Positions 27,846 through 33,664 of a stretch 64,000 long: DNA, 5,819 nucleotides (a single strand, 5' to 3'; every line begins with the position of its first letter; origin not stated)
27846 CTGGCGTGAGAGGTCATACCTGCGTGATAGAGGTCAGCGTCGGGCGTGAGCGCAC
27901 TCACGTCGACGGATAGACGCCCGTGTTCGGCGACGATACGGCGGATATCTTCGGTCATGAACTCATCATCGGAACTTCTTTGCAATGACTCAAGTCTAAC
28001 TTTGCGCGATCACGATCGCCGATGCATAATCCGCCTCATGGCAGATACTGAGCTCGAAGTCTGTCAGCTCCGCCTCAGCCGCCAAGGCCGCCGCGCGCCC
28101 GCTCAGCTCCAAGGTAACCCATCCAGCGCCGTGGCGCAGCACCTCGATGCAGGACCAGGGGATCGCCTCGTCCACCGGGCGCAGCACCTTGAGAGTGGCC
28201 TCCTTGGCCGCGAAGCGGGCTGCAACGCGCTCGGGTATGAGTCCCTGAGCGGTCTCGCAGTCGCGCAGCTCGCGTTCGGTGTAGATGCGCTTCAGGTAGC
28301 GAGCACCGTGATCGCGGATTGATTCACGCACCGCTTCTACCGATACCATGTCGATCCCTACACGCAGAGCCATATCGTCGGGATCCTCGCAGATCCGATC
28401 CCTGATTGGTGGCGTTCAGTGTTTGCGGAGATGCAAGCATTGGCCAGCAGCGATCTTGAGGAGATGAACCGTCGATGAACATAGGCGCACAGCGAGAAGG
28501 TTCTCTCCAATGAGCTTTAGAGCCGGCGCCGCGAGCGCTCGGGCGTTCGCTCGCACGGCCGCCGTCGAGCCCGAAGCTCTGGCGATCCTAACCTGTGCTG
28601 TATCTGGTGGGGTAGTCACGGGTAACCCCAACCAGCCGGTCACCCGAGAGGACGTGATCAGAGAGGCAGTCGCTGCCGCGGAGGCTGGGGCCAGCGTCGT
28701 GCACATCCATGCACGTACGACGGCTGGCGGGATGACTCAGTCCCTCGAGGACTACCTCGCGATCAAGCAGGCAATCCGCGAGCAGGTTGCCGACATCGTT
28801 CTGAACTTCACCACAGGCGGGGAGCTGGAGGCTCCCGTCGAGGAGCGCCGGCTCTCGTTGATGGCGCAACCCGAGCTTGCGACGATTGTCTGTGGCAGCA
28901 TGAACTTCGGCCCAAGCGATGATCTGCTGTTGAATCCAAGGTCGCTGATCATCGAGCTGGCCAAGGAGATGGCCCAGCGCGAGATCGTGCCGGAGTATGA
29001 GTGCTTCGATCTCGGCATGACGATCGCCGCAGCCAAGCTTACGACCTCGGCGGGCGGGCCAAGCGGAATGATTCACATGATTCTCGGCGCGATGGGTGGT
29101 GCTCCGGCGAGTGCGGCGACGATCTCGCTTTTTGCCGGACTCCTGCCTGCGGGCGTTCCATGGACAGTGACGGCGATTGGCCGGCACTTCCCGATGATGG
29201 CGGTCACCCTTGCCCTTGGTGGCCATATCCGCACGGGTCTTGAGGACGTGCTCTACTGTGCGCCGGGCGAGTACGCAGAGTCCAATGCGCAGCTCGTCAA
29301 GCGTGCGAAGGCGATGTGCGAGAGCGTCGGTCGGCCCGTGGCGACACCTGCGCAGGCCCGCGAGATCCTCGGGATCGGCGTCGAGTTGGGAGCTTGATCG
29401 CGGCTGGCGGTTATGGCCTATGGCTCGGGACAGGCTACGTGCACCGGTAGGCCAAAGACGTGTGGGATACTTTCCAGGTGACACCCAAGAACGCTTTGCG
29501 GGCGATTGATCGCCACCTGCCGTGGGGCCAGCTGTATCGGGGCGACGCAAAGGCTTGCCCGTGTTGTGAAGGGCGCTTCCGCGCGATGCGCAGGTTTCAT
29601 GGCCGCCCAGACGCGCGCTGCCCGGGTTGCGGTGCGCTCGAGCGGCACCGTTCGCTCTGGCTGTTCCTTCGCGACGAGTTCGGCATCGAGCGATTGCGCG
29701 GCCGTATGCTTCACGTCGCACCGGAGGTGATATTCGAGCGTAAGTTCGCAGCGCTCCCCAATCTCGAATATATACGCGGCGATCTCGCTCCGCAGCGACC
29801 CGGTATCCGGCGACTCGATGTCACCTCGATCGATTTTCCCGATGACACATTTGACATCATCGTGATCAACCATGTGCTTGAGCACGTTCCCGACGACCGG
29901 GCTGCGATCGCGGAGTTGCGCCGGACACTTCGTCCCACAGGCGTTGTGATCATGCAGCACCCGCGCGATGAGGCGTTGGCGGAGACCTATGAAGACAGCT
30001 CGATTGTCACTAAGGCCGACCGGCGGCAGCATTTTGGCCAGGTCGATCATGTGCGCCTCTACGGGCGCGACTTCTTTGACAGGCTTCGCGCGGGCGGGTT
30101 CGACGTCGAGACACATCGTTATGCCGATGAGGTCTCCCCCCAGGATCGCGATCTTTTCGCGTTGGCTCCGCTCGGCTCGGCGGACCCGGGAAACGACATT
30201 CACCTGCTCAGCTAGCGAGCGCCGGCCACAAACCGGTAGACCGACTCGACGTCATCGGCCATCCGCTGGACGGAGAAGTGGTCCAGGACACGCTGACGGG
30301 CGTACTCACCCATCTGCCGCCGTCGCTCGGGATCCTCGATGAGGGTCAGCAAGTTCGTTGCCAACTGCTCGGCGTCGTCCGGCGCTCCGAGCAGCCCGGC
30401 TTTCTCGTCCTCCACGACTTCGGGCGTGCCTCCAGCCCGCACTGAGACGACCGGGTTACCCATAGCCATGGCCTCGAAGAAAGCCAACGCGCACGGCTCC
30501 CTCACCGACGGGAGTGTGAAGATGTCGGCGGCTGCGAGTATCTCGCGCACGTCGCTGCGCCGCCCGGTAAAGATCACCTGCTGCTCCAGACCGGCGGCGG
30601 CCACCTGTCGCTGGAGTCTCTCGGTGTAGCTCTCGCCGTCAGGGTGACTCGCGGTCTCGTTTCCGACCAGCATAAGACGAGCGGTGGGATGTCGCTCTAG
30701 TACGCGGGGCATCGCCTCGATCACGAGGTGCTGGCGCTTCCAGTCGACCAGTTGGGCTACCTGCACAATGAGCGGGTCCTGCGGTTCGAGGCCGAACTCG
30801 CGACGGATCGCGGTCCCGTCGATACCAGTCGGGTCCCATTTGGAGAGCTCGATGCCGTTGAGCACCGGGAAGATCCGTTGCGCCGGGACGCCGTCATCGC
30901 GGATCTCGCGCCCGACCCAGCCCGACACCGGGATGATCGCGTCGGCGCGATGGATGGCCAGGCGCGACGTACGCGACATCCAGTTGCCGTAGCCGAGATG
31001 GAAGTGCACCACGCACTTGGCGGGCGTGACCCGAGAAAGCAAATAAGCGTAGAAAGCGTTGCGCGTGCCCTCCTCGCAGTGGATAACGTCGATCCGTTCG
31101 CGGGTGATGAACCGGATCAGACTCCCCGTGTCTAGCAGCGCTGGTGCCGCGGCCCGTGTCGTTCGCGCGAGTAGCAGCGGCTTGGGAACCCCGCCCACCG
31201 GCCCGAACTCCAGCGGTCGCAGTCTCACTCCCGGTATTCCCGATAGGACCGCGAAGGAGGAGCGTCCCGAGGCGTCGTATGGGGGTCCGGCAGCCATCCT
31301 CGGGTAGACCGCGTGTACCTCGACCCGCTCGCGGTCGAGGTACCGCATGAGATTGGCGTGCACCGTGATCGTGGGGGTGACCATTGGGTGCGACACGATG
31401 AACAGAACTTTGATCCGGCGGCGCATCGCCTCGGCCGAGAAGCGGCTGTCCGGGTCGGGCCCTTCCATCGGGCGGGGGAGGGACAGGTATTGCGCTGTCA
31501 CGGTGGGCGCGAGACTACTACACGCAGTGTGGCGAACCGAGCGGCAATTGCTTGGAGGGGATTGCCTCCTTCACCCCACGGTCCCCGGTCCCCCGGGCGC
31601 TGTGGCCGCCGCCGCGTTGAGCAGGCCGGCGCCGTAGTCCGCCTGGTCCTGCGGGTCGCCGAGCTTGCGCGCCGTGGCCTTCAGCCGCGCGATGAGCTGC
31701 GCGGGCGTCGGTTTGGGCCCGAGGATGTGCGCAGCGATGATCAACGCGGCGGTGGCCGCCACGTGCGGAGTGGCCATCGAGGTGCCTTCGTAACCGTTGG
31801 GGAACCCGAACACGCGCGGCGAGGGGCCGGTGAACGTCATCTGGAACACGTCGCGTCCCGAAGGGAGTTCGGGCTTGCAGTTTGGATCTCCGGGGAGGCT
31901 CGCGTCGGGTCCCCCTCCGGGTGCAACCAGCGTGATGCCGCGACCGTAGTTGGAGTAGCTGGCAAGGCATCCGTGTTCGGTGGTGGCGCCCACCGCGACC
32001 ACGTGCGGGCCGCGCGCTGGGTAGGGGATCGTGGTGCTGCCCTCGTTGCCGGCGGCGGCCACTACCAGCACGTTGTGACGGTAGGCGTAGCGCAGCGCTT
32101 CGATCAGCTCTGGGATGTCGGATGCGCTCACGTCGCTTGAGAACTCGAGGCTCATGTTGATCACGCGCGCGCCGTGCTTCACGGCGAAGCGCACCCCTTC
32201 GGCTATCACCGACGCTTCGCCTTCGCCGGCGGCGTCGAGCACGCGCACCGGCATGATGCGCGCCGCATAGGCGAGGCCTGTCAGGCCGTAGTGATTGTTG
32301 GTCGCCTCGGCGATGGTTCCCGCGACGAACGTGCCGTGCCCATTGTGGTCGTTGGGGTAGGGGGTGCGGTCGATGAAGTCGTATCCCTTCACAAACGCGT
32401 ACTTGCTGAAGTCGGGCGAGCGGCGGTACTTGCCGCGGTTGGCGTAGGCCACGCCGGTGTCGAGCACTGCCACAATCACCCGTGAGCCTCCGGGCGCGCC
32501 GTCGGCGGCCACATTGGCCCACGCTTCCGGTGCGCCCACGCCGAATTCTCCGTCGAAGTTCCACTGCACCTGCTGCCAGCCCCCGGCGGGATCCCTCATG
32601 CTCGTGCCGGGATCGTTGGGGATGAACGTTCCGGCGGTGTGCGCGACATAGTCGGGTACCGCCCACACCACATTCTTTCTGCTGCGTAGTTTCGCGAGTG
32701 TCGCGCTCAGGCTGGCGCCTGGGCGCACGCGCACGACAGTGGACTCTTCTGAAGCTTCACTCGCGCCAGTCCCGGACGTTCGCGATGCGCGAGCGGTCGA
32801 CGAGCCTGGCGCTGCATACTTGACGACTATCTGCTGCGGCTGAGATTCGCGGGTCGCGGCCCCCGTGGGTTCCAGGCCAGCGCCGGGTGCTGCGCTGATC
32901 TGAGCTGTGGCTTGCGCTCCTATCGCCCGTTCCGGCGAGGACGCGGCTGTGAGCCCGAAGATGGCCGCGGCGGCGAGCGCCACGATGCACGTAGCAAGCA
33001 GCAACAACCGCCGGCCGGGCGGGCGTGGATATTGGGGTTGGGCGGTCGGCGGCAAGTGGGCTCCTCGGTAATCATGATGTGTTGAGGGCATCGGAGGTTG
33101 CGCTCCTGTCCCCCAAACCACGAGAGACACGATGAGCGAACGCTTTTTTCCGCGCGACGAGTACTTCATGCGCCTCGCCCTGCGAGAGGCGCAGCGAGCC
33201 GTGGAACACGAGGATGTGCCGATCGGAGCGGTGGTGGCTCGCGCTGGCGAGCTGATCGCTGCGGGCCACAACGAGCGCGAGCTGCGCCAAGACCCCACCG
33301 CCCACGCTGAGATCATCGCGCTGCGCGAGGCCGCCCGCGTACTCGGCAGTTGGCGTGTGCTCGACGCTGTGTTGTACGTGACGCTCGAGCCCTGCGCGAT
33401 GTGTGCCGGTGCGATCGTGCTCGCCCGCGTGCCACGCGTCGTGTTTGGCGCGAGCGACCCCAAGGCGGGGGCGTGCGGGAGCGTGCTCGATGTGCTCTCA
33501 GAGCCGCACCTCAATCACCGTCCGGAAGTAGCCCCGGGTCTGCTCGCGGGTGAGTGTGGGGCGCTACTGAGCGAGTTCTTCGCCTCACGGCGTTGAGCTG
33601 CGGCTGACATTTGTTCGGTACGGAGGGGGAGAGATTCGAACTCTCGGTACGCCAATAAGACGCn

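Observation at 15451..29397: Candidate tRNA-independent aminoacyl/acyl decoration system for an exopolysaccharide: aaRS-like ligase, carrier protein, AcpS, ACAD, DUF1839 and hydrolases coupled to four Fem/CelD-like transferases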

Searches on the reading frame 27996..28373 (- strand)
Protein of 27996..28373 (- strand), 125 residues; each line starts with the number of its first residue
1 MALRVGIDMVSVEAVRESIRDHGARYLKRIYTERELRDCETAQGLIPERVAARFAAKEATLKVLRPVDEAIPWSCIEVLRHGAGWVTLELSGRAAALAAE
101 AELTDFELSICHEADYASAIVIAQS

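Call 6: search_protein_families(library=pfam, proteins=[window:27996-28373:-], max_evalue=0.001)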
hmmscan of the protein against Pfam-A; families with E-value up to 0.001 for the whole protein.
window:27996-28373:- (125 aa): 1 family
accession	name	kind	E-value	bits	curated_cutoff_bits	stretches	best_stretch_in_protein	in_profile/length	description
PF01648.25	ACPS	-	6.4e-14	52.4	25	1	4-111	1-111/111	4'-phosphopantetheinyl transferase superfamily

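Call 57: search_protein_families(library=ncbifam, proteins=[window:27996-28373:-], max_evalue=0.001)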
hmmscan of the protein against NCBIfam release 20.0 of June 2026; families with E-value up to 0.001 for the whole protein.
window:27996-28373:- (125 aa): 11 families
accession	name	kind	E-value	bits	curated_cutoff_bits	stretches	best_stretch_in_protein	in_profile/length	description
NF011254.0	PRK14660.1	equivalog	1e-26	93.4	195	1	1-123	1-123/125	holo-[acyl-carrier-protein] synthase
NF000832.0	PRK00070.3-2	equivalog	1.2e-19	70.8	107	1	1-124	1-115/116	holo-ACP synthase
NF011250.0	PRK14656.1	equivalog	2.8e-19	69.4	175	1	1-123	1-123/126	holo-[acyl-carrier-protein] synthase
TIGR00556.1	pantethn_trn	domain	9.9e-19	67.7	45.35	1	2-123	2-125/128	phosphopantetheine--protein transferase domain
NF011251.0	PRK14657.1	equivalog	4.1e-18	65.6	165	1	1-123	1-121/123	holo-[acyl-carrier-protein] synthase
NF000831.0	PRK00070.3-1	equivalog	1.3e-15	57.4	124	1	3-123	4-127/130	holo-ACP synthase AcpS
NF011256.0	PRK14662.1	equivalog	2.4e-14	53.7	150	1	3-123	3-117/123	4'-phosphopantetheinyl transferase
NF011253.0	PRK14659.1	equivalog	4.9e-13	49.8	156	1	1-123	1-119/123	holo-[acyl-carrier-protein] synthase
TIGR00516.1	acpS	equivalog_domain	2.5e-12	47.2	59.8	1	2-125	2-122/125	holo-ACP synthase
NF011257.0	PRK14663.1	equivalog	2e-11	43.9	186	1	4-122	2-116/123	holo-[acyl-carrier-protein] synthase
NF000835.0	PRK00070.4-1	equivalog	0.00023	21.4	128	0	1-78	1-77/115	holo-ACP synthase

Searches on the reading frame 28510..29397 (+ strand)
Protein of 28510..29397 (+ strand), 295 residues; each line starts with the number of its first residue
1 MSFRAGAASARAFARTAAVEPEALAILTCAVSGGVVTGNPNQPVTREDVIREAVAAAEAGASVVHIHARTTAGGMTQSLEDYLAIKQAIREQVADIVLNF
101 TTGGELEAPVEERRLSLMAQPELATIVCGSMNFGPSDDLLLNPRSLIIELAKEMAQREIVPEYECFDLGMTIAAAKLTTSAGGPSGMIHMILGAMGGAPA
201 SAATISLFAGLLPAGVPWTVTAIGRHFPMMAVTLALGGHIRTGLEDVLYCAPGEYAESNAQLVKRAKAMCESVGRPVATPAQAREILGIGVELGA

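Call 6: search_protein_families(library=pfam, proteins=[window:28510-29397:+], max_evalue=0.001)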
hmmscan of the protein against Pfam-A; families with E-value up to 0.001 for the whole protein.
window:28510-29397:+ (295 aa): 1 family
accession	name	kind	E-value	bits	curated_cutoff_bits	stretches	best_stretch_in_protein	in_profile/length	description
PF05853.18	BKACE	-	1.7e-74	251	24.8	1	26-289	3-274/274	beta-keto acid cleavage enzyme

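Call 57: search_protein_families(library=ncbifam, proteins=[window:28510-29397:+], max_evalue=0.001)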
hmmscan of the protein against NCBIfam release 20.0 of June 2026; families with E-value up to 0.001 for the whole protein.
window:28510-29397:+ (295 aa): 4 families
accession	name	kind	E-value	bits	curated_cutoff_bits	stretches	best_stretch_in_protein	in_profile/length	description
NF052387.1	Lys_ferment_KCE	equivalog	2.3e-72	243.6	382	1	26-289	3-267/267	3-keto-5-aminohexanoate cleavage enzyme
NF053568.1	3OXCoAcCUPNH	equivalog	6e-53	179.9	350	1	25-289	4-272/274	3-oxoadipate:acetyl-CoA acetyltransferase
NF052389.1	Lys_KAL_CLE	exception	6.6e-52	176.7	725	1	15-289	161-436/440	bifunctional 3-aminobutyryl-CoA ammonia lyase/3-keto-5-aminohexanoate cleavage enzyme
NF053538.1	DixhxACActTsKce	equivalog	3.2e-50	170.9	430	2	25-135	7-120/310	3,5-dioxohexanoate:acetyl-CoA acetone transferase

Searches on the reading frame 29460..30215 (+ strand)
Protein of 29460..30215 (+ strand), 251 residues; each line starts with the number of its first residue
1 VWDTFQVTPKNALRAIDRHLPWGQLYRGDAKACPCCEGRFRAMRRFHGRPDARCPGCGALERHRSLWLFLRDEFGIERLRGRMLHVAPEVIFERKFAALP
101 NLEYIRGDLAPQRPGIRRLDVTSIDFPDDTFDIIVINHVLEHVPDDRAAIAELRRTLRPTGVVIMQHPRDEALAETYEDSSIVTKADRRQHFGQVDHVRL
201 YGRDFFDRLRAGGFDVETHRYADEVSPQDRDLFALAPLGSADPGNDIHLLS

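Call 6: search_protein_families(library=pfam, proteins=[window:29460-30215:+], max_evalue=0.001)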
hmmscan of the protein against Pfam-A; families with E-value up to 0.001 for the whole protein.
window:29460-30215:+ (251 aa): 6 families
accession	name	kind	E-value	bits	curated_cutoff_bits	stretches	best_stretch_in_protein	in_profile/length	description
PF08241.18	Methyltransf_11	-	1.8e-12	48.1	21.2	1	115-164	45-94/95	Methyltransferase domain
PF13489.12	Methyltransf_23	-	2.6e-09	37.5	27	1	120-216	71-161/164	Methyltransferase domain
PF13847.12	Methyltransf_31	-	5.4e-09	36.3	27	1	119-181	61-127/145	Methyltransferase domain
PF08242.18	Methyltransf_12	-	8.2e-08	33.3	30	1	118-163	50-98/98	Methyltransferase domain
PF13649.12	Methyltransf_25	-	1.2e-07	32.8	27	1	116-161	50-97/97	Methyltransferase domain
PF01209.24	Ubie_methyltran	-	0.0003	20.7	20.1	1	123-165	109-151/233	ubiE/COQ5 methyltransferase family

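Call 57: search_protein_families(library=ncbifam, proteins=[window:29460-30215:+], max_evalue=0.001)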
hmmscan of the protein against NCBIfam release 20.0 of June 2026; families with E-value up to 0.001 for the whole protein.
window:29460-30215:+ (251 aa): 17 families
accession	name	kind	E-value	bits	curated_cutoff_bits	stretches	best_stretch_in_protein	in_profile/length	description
NF041536.1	ArsM_DUF2284_UU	exception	2.4e-07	29.5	575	1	120-215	135-223/459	arsenite methyltransferase/DUF2284 domain selenoprotein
NF041537.1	ArsM_AhpD_UU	exception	3.2e-06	26.2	510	1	121-215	136-223/345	arsenite methyltransferase/AhpD domain selenoprotein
NF001240.0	PRK00216.1-1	equivalog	1.1e-05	24.6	378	1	120-178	123-184/251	bifunctional demethylmenaquinone methyltransferase/2-methoxy-6-polyprenyl-1,4-benzoquinol methylase UbiE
NF001241.0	PRK00216.1-2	equivalog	2.4e-05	24.1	327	1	120-165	102-147/231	demethylmenaquinone methyltransferase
NF045882.1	PLipidMtase_Leg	equivalog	3.5e-05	23.7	390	1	117-165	95-143/207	phospholipid N-methyltransferase PmtA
TIGR02072.1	BioC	equivalog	4.9e-05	23.3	184.95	1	120-198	87-163/244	malonyl-ACP O-methyltransferase BioC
NF045667.1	MTase_DVU1556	equivalog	6.6e-05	22.5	155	1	118-165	72-119/213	DVU_1556 family methyltransferase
NF001243.0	PRK00216.1-4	equivalog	0.00011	21.6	235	1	122-165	108-151/237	demethylmenaquinone methyltransferase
NF047649.1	MTase_UXPK_star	exception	0.00013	21.1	460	1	120-166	136-182/283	methyltransferase/UXPK-star double selenoprotein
NF001244.0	PRK00216.1-5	equivalog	0.00045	19.6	216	1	119-164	107-152/236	bifunctional demethylmenaquinone methyltransferase/2-methoxy-6-polyprenyl-1,4-benzoquinol methylase UbiE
NF052510.1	methyltran_MpqE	exception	0.00046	19.6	335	1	120-177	106-166/234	methyl-plastoquinone biosynthesis methyltransferase MpqE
TIGR02605.1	CxxC_CxxC_SSSS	subfamily_domain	0.00049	20.1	31.3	1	32-61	7-38/52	FmdB family zinc ribbon protein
TIGR01983.1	UbiG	equivalog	0.00058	19.2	102.95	1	128-165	114-151/228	bifunctional 2-polyprenyl-6-hydroxyphenol methylase/3-demethylubiquinol 3-O-methyltransferase UbiG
NF007610.0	PRK10258.1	equivalog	0.00061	19.2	342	1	120-191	93-164/251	malonyl-ACP O-methyltransferase BioC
TIGR02752.1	MenG_heptapren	equivalog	0.00066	19.3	419.85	1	123-165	107-149/231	demethylmenaquinone methyltransferase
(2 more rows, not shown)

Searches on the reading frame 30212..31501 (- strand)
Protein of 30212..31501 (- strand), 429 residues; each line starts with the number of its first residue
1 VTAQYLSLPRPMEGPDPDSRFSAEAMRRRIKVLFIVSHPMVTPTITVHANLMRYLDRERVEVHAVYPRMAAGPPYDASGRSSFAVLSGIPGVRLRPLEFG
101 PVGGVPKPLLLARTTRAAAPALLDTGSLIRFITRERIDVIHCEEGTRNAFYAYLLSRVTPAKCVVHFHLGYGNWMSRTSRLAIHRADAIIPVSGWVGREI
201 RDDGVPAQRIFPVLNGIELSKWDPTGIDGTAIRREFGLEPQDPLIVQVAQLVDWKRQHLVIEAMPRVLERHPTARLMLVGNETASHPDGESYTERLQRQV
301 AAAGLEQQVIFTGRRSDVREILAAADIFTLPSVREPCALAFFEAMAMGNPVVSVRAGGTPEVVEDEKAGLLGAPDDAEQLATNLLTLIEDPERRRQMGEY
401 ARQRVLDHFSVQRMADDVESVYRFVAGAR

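Call 6: search_protein_families(library=pfam, proteins=[window:30212-31501:-], max_evalue=0.001)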
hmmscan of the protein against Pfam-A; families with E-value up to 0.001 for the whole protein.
window:30212-31501:- (429 aa): 6 families
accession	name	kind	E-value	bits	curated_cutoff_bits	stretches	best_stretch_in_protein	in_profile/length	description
PF00534.26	Glycos_transf_1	-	2.7e-41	141.4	26.4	1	231-404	4-172/172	Glycosyl transferases group 1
PF13692.12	Glyco_trans_1_4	-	7.2e-35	120.8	27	1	243-390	2-142/142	Glycosyl transferases group 1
PF13439.12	Glyco_transf_4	-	5.3e-15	56.3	28.5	1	49-220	9-169/170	Glycosyltransferase Family 4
PF13579.12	Glyco_trans_4_4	-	1.4e-14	55.1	29.7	1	49-216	8-158/158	Glycosyl transferase 4-like domain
PF13524.12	Glyco_trans_1_2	-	4.7e-10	40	25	1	270-418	11-142/144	Glycosyl transferase-like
PF20706.3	GT4-conflict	-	1.1e-05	25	26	1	253-415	210-382/385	Family 4 Glycosyltransferase in conflict systems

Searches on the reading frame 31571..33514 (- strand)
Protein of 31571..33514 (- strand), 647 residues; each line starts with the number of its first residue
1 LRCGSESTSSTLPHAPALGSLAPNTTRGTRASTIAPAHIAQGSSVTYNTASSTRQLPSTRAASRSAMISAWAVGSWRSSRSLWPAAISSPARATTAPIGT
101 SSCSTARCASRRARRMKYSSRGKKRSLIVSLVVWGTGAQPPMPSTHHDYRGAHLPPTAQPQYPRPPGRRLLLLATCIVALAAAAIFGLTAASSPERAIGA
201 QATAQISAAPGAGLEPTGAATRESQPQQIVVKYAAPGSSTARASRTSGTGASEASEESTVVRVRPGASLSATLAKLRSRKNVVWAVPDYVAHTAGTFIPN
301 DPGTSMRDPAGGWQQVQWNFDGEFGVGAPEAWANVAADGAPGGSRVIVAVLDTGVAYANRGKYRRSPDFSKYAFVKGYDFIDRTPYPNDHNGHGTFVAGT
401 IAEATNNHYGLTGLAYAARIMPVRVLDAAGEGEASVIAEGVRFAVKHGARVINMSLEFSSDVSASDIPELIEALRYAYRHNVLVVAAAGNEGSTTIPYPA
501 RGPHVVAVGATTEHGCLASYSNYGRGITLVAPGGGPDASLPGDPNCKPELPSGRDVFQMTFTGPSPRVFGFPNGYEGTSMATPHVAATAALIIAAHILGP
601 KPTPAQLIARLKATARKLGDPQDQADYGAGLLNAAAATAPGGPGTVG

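Call 6: search_protein_families(library=pfam, proteins=[window:31571-33514:-], max_evalue=0.001)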
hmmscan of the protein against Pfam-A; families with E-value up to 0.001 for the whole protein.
window:31571-33514:- (647 aa): 1 family
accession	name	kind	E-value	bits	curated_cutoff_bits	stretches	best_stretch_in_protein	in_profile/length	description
PF00082.27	Peptidase_S8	-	2.1e-50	172.1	21.8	1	343-630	1-288/288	Subtilase family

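Call 57: search_protein_families(library=ncbifam, proteins=[window:31571-33514:-], max_evalue=0.001)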
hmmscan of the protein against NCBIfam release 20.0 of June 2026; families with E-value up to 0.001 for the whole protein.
window:31571-33514:- (647 aa): 7 families
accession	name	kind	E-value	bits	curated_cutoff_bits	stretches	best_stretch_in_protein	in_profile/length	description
TIGR03921.1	T7SS_mycosin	equivalog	1.1e-57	195.8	278.75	1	343-638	12-285/353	type VII secretion-associated serine protease mycosin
NF033595.1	denti_PrtP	equivalog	6.2e-22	78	300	2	471-637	356-501/606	dentilisin complex serine proteinase subunit PrtP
NF049966.1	QH_SP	equivalog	1.3e-19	70.4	165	1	348-509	2-141/219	subtilisin-like serine protease QhpE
TIGR03895.1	protease_PatA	subfamily_domain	8.1e-18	64.5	421.05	1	393-525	1-133/606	PatA/PatG family cyanobactin maturation protease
NF042956.1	IteS_antiphage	equivalog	1.1e-07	30.5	900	1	338-493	249-396/747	S8 family anti-phage peptidase IteS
NF040553.1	SGO_0316_fam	subfamily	2.7e-07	28.7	1400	1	376-491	343-464/1486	SGO_0316/SGO_0317 family LPXTG-anchored serine peptidase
NF040809.1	germ_prot_CspBA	exception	1.7e-05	22.6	1250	0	388-495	719-828/1099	bifunctional germination protease/germinant receptor pseudoprotease CspBA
